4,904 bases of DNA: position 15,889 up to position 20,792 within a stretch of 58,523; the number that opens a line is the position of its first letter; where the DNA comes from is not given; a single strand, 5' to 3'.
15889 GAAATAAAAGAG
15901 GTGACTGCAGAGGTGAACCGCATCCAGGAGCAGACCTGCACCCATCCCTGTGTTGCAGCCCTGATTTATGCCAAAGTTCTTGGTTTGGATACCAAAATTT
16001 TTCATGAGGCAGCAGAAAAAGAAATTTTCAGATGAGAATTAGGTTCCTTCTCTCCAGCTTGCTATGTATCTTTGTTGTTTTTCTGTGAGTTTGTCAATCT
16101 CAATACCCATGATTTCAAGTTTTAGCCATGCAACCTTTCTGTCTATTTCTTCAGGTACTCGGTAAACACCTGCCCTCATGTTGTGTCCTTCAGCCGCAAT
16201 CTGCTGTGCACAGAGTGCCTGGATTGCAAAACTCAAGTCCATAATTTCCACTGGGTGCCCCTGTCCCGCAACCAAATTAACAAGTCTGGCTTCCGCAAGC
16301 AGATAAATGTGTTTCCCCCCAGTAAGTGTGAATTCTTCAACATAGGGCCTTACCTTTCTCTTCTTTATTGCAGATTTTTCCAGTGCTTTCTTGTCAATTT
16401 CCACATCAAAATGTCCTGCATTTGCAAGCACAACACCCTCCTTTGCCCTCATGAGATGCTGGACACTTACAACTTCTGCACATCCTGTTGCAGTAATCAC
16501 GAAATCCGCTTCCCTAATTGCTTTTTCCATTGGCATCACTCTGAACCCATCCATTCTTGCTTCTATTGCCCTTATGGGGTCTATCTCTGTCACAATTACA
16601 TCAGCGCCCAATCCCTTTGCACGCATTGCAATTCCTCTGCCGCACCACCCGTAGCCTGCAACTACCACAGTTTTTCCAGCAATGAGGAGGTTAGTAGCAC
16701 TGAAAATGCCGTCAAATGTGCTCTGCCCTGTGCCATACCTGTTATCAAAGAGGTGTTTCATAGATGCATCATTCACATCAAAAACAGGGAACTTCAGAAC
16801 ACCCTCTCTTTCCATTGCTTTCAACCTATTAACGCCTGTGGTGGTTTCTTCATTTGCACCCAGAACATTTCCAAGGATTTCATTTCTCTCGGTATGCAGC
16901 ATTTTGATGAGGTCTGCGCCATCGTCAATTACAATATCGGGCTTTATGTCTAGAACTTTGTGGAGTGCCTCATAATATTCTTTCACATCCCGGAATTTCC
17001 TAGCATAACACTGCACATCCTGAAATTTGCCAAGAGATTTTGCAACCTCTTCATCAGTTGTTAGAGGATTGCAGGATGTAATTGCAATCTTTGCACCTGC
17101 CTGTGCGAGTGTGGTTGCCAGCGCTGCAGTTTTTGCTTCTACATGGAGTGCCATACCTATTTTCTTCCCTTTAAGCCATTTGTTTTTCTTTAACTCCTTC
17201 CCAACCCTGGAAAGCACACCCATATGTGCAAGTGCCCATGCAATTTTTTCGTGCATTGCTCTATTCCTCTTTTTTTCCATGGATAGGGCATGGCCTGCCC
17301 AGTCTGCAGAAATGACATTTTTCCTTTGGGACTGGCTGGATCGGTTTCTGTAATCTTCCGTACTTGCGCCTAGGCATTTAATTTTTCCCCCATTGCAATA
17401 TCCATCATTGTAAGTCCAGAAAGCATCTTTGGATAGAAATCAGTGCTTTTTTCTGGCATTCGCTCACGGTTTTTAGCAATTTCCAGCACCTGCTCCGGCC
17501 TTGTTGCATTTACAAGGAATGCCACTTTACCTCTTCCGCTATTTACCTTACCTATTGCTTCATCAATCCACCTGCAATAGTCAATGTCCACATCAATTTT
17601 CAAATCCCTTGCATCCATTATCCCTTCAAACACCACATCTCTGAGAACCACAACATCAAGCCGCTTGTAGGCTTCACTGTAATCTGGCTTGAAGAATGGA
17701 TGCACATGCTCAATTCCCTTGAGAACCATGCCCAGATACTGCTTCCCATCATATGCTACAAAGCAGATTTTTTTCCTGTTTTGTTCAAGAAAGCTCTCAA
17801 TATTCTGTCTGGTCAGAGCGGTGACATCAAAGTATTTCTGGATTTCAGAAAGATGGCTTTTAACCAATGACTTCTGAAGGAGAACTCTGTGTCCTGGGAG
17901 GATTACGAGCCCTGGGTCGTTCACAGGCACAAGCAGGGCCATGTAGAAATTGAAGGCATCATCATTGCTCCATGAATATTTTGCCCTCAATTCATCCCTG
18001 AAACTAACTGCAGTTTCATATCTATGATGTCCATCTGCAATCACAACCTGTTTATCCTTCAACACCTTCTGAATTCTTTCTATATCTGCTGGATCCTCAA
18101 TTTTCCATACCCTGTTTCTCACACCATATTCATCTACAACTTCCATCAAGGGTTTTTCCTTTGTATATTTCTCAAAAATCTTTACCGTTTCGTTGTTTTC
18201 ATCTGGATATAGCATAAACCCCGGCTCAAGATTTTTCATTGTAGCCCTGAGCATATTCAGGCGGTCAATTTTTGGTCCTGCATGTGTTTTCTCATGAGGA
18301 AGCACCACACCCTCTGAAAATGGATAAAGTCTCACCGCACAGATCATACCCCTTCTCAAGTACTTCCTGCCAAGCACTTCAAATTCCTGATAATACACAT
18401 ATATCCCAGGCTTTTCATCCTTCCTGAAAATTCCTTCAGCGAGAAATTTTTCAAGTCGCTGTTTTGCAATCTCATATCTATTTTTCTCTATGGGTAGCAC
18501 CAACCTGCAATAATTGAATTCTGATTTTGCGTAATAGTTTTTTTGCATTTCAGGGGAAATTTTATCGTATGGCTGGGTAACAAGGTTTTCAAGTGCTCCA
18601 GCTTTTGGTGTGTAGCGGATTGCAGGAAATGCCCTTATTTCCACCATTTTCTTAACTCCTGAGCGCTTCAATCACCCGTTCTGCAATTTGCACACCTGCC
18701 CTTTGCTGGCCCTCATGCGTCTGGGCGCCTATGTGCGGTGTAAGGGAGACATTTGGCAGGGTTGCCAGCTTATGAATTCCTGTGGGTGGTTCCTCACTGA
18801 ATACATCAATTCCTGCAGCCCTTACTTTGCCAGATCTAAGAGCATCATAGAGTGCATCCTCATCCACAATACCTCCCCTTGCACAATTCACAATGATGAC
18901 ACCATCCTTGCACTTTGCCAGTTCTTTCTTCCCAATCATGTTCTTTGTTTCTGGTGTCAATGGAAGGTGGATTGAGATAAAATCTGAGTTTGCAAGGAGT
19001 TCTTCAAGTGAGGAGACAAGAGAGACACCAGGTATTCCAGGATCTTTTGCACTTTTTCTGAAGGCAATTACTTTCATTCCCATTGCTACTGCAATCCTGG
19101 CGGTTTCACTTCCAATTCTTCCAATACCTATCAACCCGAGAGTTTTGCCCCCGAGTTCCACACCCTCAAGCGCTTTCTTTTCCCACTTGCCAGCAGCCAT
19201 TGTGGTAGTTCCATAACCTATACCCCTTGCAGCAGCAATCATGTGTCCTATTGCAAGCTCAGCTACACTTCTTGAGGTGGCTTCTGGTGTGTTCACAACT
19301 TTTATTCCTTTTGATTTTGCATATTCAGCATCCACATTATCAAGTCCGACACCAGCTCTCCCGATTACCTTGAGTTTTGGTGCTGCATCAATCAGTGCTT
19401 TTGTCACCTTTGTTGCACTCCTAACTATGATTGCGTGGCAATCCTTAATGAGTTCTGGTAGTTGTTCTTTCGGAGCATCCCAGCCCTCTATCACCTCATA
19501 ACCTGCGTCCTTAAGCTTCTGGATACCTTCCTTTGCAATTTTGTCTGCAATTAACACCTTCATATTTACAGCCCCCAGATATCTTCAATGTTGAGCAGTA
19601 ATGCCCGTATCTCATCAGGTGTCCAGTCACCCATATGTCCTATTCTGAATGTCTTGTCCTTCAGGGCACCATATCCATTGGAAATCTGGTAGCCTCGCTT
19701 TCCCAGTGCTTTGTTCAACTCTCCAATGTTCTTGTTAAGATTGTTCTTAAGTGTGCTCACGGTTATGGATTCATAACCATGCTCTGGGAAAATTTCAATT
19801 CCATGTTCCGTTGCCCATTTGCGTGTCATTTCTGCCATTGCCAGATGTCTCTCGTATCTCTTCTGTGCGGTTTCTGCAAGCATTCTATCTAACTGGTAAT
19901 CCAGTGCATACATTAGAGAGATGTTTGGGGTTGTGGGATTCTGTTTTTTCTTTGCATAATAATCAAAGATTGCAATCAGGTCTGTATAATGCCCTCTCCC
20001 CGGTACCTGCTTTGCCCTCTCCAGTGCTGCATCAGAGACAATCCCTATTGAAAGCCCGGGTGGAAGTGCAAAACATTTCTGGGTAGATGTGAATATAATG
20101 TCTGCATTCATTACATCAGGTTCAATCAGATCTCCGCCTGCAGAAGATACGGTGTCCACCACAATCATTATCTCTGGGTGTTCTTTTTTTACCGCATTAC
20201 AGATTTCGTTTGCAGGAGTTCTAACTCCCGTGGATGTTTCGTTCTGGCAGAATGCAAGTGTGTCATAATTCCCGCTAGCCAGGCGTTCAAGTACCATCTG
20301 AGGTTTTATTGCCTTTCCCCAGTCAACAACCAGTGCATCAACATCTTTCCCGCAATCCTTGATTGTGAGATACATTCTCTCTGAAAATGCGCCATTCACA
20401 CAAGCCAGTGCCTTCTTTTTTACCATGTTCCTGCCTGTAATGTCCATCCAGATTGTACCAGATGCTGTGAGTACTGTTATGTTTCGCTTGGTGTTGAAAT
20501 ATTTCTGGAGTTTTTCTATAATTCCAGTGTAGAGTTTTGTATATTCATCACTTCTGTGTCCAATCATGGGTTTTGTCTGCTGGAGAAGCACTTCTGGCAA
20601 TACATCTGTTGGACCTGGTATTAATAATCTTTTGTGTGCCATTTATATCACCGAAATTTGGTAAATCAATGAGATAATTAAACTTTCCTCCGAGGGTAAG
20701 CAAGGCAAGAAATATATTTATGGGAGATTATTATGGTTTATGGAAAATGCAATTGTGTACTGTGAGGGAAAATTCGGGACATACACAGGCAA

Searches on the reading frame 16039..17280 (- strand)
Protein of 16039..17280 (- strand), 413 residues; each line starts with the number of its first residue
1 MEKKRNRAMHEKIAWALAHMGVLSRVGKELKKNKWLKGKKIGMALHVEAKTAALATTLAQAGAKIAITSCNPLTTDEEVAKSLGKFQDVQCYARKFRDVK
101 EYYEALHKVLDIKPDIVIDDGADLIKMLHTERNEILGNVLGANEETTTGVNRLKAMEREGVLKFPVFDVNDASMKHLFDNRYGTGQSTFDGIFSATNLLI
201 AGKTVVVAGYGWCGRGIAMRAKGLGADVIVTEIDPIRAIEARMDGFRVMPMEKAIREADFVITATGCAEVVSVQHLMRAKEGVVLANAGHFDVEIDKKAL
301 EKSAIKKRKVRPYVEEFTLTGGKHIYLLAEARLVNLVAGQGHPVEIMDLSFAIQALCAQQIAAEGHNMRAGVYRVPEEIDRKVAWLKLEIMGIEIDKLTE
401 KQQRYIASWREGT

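Call 11: search_protein_families(library=pfam, proteins=[window:16039-17280:-], max_evalue=0.001)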
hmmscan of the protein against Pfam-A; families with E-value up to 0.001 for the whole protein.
window:16039-17280:- (413 aa): 4 families
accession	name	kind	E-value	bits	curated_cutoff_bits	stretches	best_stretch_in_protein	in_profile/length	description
PF00670.27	AdoHcyase_NAD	-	1.7e-53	181.5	27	1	180-339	1-160/162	S-adenosyl-L-homocysteine hydrolase, NAD binding domain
PF05221.23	AdoHcyase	-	2e-45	155.7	25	2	134-412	175-291/299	S-adenosyl-L-homocysteine hydrolase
PF02826.25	2-Hacid_dh_C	-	2.8e-10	40.3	25.1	1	199-309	33-145/178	D-isomer specific 2-hydroxyacid dehydrogenase, NAD binding domain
PF07991.19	KARI_N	-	3.7e-07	30.3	20.6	1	200-266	2-69/165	Acetohydroxy acid isomeroreductase, NADPH-binding domain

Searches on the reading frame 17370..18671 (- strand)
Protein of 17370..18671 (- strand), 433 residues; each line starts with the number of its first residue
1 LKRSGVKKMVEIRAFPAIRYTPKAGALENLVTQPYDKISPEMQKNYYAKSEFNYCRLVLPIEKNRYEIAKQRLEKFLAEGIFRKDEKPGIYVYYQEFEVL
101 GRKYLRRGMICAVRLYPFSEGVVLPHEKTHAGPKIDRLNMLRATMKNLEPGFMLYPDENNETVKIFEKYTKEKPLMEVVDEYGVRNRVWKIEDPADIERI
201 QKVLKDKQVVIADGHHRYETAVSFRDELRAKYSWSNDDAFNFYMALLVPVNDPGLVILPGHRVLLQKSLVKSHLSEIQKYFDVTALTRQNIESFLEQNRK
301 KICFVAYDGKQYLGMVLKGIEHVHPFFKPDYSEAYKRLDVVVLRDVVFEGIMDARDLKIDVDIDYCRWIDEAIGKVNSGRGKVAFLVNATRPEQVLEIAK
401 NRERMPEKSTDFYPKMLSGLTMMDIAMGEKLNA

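Call 11: search_protein_families(library=pfam, proteins=[window:17370-18671:-], max_evalue=0.001)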
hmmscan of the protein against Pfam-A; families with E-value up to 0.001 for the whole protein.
window:17370-18671:- (433 aa): 1 family
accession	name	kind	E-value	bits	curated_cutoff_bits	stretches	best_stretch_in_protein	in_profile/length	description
PF06245.16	DUF1015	-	8e-84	281.8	25.8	1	12-340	1-324/325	Protein of unknown function (DUF1015)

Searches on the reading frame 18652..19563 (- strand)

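Call 11: search_protein_families(library=pfam, proteins=[window:18652-19563:-], max_evalue=0.001)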
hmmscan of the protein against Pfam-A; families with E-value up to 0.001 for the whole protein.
window:18652-19563:- (303 aa): 3 families
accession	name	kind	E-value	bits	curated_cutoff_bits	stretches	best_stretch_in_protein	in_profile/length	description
PF02826.25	2-Hacid_dh_C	-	2.7e-62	209.8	25.1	1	105-279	1-178/178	D-isomer specific 2-hydroxyacid dehydrogenase, NAD binding domain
PF00389.36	2-Hacid_dh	-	1.3e-35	122.5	24.6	1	3-302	1-125/134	D-isomer specific 2-hydroxyacid dehydrogenase, catalytic domain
PF03446.21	NAD_binding_2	-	6e-06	26.8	21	1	142-248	2-113/161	NAD binding domain of 6-phosphogluconate dehydrogenase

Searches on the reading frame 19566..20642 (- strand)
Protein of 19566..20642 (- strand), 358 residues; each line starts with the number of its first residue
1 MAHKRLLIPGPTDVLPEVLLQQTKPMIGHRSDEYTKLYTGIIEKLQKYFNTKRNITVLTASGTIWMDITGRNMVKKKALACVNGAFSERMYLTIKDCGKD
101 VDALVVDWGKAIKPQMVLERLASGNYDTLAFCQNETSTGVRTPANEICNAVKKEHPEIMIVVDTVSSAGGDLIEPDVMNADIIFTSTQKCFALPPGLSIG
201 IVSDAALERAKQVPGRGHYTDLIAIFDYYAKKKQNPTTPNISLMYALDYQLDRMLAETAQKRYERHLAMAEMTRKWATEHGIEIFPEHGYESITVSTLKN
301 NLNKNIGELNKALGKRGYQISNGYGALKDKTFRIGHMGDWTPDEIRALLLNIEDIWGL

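Call 11: search_protein_families(library=pfam, proteins=[window:19566-20642:-], max_evalue=0.001)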
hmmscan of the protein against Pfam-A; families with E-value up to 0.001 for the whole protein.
window:19566-20642:- (358 aa): 1 family
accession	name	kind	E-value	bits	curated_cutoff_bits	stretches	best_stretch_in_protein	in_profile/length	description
PF00266.25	Aminotran_5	-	2.2e-18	66.8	21.5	1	26-267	33-281/371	Aminotransferase class-V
